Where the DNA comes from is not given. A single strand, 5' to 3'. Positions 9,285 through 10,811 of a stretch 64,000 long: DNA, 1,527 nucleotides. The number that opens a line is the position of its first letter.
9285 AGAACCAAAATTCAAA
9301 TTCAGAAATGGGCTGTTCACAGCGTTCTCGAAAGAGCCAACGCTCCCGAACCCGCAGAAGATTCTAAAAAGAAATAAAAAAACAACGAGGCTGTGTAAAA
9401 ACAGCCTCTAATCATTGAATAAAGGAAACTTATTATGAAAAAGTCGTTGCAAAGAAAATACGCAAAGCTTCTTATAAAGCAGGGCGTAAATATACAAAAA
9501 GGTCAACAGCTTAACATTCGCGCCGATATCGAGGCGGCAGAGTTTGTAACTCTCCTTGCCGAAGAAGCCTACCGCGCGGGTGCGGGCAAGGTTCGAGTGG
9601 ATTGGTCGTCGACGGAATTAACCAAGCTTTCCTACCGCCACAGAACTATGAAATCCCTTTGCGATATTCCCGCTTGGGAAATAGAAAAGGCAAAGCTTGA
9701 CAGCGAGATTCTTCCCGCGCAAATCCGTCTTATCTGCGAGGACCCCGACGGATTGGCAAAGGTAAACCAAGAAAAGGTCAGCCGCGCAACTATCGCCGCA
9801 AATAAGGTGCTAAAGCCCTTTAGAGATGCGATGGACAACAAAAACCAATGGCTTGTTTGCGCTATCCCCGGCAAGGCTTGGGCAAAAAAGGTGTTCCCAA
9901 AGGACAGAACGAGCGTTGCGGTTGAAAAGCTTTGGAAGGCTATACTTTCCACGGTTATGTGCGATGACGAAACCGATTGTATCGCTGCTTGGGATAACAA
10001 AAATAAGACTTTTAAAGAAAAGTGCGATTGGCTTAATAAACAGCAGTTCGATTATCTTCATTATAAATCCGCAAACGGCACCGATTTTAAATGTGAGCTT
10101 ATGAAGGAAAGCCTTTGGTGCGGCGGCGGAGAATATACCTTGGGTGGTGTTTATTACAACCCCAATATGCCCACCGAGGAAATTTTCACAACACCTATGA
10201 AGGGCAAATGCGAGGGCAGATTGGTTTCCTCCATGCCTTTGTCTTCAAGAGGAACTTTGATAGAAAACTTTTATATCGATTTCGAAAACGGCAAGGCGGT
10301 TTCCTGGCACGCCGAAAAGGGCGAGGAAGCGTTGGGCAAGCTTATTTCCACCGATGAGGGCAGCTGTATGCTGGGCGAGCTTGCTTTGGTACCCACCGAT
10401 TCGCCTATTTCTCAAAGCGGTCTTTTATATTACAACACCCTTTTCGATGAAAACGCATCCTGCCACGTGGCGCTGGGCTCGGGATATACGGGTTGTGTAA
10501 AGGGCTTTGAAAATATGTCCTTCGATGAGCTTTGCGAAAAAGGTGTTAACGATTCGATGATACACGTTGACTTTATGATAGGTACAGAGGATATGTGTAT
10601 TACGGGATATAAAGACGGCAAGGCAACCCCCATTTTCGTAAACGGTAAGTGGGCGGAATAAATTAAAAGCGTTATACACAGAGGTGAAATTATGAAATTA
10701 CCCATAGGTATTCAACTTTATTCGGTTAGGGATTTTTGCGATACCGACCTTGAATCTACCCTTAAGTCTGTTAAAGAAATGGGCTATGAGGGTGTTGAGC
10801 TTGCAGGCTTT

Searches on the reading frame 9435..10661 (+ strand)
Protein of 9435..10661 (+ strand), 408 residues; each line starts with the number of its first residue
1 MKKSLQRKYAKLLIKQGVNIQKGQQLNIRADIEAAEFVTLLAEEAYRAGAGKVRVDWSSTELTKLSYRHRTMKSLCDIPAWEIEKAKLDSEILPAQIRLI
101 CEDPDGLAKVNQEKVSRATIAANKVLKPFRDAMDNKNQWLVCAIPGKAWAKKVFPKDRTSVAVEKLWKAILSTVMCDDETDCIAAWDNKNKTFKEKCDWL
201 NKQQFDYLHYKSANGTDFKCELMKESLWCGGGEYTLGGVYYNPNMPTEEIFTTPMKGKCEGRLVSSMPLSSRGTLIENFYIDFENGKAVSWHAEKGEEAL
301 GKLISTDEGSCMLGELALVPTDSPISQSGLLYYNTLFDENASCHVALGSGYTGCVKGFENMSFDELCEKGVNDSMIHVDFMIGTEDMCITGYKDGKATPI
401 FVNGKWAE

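Call 6: search_protein_families(library=pfam, proteins=[window:9435-10661:+], max_evalue=0.001)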
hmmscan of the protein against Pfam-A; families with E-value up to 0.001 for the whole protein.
window:9435-10661:+ (408 aa): 1 family
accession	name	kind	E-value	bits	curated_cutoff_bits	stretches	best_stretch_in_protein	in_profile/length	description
PF02073.20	Peptidase_M29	-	3.8e-152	507.3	27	1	6-406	5-406/406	Thermophilic metalloprotease (M29)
